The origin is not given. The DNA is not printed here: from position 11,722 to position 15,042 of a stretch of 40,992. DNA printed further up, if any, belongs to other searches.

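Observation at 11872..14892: Single 1006-aa polypeptide with two complete radical SAM cores and a Gfo/Idh/MocA dehydrogenase domain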

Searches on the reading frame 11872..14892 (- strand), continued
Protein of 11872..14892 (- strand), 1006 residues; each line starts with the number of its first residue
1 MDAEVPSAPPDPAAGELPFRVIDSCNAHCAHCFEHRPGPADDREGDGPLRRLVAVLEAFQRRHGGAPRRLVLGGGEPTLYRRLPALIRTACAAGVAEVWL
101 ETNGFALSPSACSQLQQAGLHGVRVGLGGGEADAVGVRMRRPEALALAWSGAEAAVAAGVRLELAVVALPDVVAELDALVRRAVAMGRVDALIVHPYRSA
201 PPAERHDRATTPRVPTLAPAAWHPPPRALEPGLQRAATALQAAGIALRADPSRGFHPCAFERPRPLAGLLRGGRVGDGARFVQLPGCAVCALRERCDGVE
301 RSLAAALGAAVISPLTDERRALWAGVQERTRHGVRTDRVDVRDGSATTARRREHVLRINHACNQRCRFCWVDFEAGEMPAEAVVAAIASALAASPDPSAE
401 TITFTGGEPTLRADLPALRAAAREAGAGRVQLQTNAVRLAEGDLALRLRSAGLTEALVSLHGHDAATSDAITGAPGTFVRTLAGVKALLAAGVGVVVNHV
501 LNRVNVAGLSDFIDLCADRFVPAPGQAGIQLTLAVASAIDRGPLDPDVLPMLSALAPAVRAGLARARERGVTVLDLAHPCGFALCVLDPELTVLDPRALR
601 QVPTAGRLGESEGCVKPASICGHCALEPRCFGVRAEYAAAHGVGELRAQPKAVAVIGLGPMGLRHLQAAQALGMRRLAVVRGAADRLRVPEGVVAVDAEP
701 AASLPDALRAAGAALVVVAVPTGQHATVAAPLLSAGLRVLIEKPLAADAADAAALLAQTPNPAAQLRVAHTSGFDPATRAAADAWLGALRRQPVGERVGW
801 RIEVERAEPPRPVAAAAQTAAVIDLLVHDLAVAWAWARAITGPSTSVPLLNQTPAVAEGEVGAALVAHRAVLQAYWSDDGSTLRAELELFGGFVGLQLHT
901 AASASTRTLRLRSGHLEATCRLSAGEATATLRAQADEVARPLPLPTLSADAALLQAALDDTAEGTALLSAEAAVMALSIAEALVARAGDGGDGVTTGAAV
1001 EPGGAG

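Call 39: search_protein_families(library=pfam, proteins=[L013:6327-7667:+, L013:12825-14438:-, L016:6227-7645:+, L016:7680-9947:+, L016:11698-13497:-, L019:3252-4847:-, L019:4477-8298:+, L014:11872-12297:-, L014:12467-13876:-, L010:12753-14315:-], max_evalue=0.001)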
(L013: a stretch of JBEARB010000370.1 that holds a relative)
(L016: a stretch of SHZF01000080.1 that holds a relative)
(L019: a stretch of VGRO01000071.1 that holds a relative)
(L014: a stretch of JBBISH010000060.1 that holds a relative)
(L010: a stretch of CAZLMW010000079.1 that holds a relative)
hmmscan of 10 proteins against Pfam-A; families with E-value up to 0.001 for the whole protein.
L013:6327-7667:+ (446 aa): 0 families

L013:12825-14438:- (537 aa): 1 family
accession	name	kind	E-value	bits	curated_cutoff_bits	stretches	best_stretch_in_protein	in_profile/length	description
PF00149.33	Metallophos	-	2e-12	48.4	21.5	1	233-453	2-190/191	Calcineurin-like phosphoesterase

L016:6227-7645:+ (472 aa): 0 families

L016:7680-9947:+ (755 aa): 3 families
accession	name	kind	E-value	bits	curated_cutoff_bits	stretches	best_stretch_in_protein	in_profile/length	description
PF13517.12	FG-GAP_3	-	7.7e-28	97.3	26.9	5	477-550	1-60/61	FG-GAP-like repeat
PF01839.29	FG-GAP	-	1.9e-13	50.4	22.1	0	271-287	5-21/37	FG-GAP repeat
PF07593.17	UnbV_ASPIC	-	3.1e-07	30.6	23.4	1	585-651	1-67/68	ASPIC and UnbV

L016:11698-13497:- (599 aa): 0 families

L019:3252-4847:- (531 aa): 1 family
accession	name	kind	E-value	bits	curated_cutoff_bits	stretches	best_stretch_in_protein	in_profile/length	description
PF14237.11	GYF_2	-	4.1e-07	30.1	25.8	1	25-60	14-49/50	GYF domain 2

L019:4477-8298:+ (1273 aa): 10 families
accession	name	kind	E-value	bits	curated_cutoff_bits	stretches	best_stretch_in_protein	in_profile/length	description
PF18921.5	Cyanophycin_syn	-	2.7e-39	134.1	27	1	363-478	2-114/115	Cyanophycin synthase-like N-terminal domain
PF08245.18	Mur_ligase_M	-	2.3e-18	67.3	24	1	837-1051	1-200/200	Mur ligase middle domain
PF02875.26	Mur_ligase_C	-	6.7e-16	59.7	28.4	1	1077-1210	1-123/127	Mur ligase, glutamate ligase domain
PF08443.16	RimK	-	2e-10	41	21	1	564-668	1-106/188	RimK-like ATP-grasp domain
PF13549.11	ATP-grasp_5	-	9.2e-08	32.1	27.6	1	566-640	11-90/221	ATP-grasp domain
PF02222.28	ATP-grasp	-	2.2e-07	31.1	27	1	574-648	3-77/179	ATP-grasp domain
PF02786.22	CPSase_L_D2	-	4.6e-07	30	19.8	1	566-692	1-119/211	Carbamoyl-phosphate synthase L chain, ATP binding domain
PF07478.18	Dala_Dala_lig_C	-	1.3e-06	28.5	24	1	578-661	6-95/204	D-ala D-ala ligase C-terminus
PF02955.21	GSH-S_ATP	-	4.9e-05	23.3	23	1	592-669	22-104/175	Prokaryotic glutathione synthetase, ATP-grasp domain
PF14397.11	ATPgrasp_ST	-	0.0006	19.5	31.4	0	561-638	16-97/278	Sugar-transfer associated ATP-grasp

L014:11872-12297:- (141 aa): 0 families

L014:12467-13876:- (469 aa): 0 families

L010:12753-14315:- (520 aa): 0 families

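Call 46: search_protein_representatives(alignment_id=A1)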
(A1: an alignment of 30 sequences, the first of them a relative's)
Query: 30 sequences, 622 profile positions. Proteins with E-value up to 0.001 (for the whole library): 114745; up to 1e-10: 40868; up to 1e-30: 3233. The best 150 are listed.
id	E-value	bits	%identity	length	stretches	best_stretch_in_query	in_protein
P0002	7.5e-225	764.2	-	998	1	6-615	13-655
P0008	9.7e-219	744.0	-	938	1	1-613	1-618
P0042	2.1e-216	736.3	-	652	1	6-611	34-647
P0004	1.8e-214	729.9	-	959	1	8-615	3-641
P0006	2.7e-211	719.4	-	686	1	5-616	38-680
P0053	4.3e-207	705.5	-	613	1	7-610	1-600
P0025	5.9e-207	705.1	-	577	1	35-608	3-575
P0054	8.1e-207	704.6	-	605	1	8-610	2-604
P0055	1.6e-204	697.0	-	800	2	142-612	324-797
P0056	7.4e-204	694.8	-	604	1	8-611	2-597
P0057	3.9e-201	685.8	-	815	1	8-612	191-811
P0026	4.5e-201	685.6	-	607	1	7-611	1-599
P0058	6.8e-201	685.0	-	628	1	8-610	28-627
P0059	2.1e-200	683.4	-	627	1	4-613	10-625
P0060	5.9e-199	678.6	-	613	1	5-612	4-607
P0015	3.2e-188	643.2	-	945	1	5-611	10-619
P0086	1.5e-172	591.5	-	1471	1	8-611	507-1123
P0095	2.0e-157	541.5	-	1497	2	5-614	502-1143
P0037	3.1e-150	517.7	-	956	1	8-612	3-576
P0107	1.6e-147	508.7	-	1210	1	37-614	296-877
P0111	2.7e-143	494.8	-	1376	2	6-611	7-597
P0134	4.1e-129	447.9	-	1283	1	6-612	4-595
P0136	2.8e-128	445.2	-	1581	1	5-611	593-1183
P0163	4.5e-121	421.4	-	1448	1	18-611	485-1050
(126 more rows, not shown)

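Call 48: predict_structure(alignment_id=A1)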
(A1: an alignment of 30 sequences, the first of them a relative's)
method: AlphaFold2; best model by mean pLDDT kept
length: 1006 residues; sequences in the alignment: 30
mean_pLDDT: 86.4   pTM: 0.72
mean pLDDT of the five models: 86.4, 86.1, 84.6, 84.2, 83.1
residues with pLDDT >= 90: 635; 70-90: 246; 50-70: 55; < 50: 70
segments of 3 or more residues with pLDDT < 50: 1-13, 206-213, 328-332, 343-348, 605-610, 845-858, 991-1006
pLDDT, mean of each block of 10 residues (from residue 1): 29 71 87 69 82 95 91 93 97 97 96 98 96 94 96 97 97 96 96 93 55 64 94 94 90 88 87 81 94 89 94 83 57 51 51 85 86 77 93 89 93 96 96 97 97 97 95 92 97 95 95 96 85 86 75 94 92 85 87 74 55 82 86 88 91 95 96 94 94 89 88 94 95 95 94 94 93 94 92 79 95 84 93 90 55 49 78 93 94 95 95 95 95 94 95 91 80 94 85 42 33
secondary structure, 60 per line:
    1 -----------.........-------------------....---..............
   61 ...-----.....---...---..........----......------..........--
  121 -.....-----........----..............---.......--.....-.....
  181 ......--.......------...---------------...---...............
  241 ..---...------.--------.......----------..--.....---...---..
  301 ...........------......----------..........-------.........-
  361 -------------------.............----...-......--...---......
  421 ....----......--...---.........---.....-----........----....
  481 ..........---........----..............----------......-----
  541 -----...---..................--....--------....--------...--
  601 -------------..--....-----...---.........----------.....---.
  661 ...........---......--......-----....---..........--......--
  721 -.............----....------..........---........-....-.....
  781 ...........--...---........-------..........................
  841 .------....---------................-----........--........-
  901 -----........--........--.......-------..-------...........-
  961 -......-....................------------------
elements in order (helices of 4 or more, strands of 3 or more residues): H12-15 E16-20 H40-43 H47-63 E69-73 H83-92 E97-102 H109-118 E122-126 H132-139 H144-157 E161-167 H170-174 H176-186 E189-195 H226-242 E246-248 H264-269 H285-289 H301-311 H318-323 H334-337 E338-343 E351-359 H380-392 E401-406 H415-424 E429-434 H443-451 E455-459 H465-472 H477-490 E494-501 H506-519 E530-535 H552-569 E572-575 H584-587 H618-621 H635-641 E652-656 H660-671 E675-680 H683-688 E694-697 H701-710 E713-718 H722-734 E739-742 H749-758 H762-765 E766-769 H771-774 H776-791 E800-807 H815-841 H848-851 H861-870 E871-876 E882-889 E892-899 E906-913 E916-923 E926-932 H949-959 H962-967 H970-988

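Call 50: search_protein_families(library=pfam, alignment_id=A2, max_evalue=0.001)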
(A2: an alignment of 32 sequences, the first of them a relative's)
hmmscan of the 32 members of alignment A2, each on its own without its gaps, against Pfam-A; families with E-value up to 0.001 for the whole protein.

A. member 1, P0092 (965 aa): 1 family
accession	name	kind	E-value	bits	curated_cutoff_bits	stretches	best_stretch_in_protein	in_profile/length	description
PF04055.27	Radical_SAM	-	8.8e-32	111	29.5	2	335-487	4-165/166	Radical SAM superfamily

B. families by the number of members that match (of 32 scanned): 5 families
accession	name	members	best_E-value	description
PF04055.27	Radical_SAM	32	7.7e-49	Radical SAM superfamily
PF01408.29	GFO_IDH_MocA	27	2.5e-19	Oxidoreductase family, NAD-binding Rossmann fold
PF13353.11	Fer4_12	6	4.7e-05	4Fe-4S single cluster domain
PF00208.27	ELFV_dehydrog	2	2e-07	Glutamate/Leucine/Phenylalanine/Valine dehydrogenase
PF02826.25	2-Hacid_dh_C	1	0.00069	D-isomer specific 2-hydroxyacid dehydrogenase, NAD binding domain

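Call 51: fold_search(model_id=the predicted structure, library=pdb)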
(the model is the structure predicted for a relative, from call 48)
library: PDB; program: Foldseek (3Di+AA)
matches with E <= 10: 1870; with E <= 0.001: 420
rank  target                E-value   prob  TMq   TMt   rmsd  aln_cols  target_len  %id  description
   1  7bvj_C                4.6e-14  1.00  0.23  0.69   5.2       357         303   21  UDP-N-acetylglucosamine 3-dehydrogenase GnnA from Acidithiobacillus ferrooxidans (P21) (released 2020-12-02)
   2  7bvj_A                1.8e-13  1.00  0.24  0.68   5.2       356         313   19  UDP-N-acetylglucosamine 3-dehydrogenase GnnA from Acidithiobacillus ferrooxidans (P21) (released 2020-12-02)
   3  7bvj_B                2.7e-13  1.00  0.25  0.75   4.7       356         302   18  UDP-N-acetylglucosamine 3-dehydrogenase GnnA from Acidithiobacillus ferrooxidans (P21) (released 2020-12-02)
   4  7bvj_D                3.0e-13  1.00  0.24  0.73   4.6       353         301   18  UDP-N-acetylglucosamine 3-dehydrogenase GnnA from Acidithiobacillus ferrooxidans (P21) (released 2020-12-02)
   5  7bvk_A                7.1e-13  1.00  0.25  0.77   4.4       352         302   20  UDP-N-acetylglucosamine 3-dehydrogenase GnnA from Acidithiobacillus ferrooxidans (P212121) (released 2020-12-02)
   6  3c1a_A                1.8e-12  1.00  0.24  0.70   5.7       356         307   18  Crystal structure of a putative oxidoreductase (ZP_00056571.1) from Magnetospirillum magnetotacticum MS-1 at 1.85 A re (released 2008-02-05)
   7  2glx_A                3.0e-12  1.00  0.26  0.70   4.8       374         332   18  Crystal Structure Analysis of bacterial 1,5-AF Reductase (released 2006-08-29)
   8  4koa                  3.8e-12  1.00  0.26  0.71   4.8       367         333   17  Crystal Structure Analysis of 1,5-anhydro-D-fructose reductase from Sinorhizobium meliloti (released 2013-08-07)
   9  9m37_A                7.2e-12  1.00  0.25  0.68   5.4       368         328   16  Crystal structure of the DgpA2 protein from P581a bound to homoorientin (released 2026-03-04)
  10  8qc5_A                7.2e-12  1.00  0.24  0.60   6.2       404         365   11  crystal structure of NAD-dependent glycoside hydrolase from Arthrobacter sp. U41 in complex with NAD+ cofactor and cit (released 2023-12-27)
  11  3rc1                  8.9e-12  1.00  0.25  0.67   5.0       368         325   19  Crystal Structure of KijD10, a 3-ketoreductase from Actinomadura kijaniata incomplex with NADP and TDP-benzene (released 2011-06-08)
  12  6a3j_A                9.4e-12  1.00  0.24  0.59   6.4       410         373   15  Levoglucosan dehydrogenase, complex with NADH and L-sorbose (released 2018-09-26)
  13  6a3i_B                1.2e-11  1.00  0.25  0.63   5.2       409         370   16  Levoglucosan dehydrogenase, complex with NADH and levoglucosan (released 2018-09-26)
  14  8qc6_A                1.4e-11  1.00  0.24  0.60   6.2       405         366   11  Crystal Structure of NAD-dependent glycoside hydrolase from Arthrobacter sp. U41 in complex with NAD+ and sulfoquinovo (released 2023-12-27)
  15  6a3g_D                1.9e-11  1.00  0.26  0.64   5.7       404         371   15  Levoglucosan dehydrogenase, complex with NADH (released 2018-09-26)
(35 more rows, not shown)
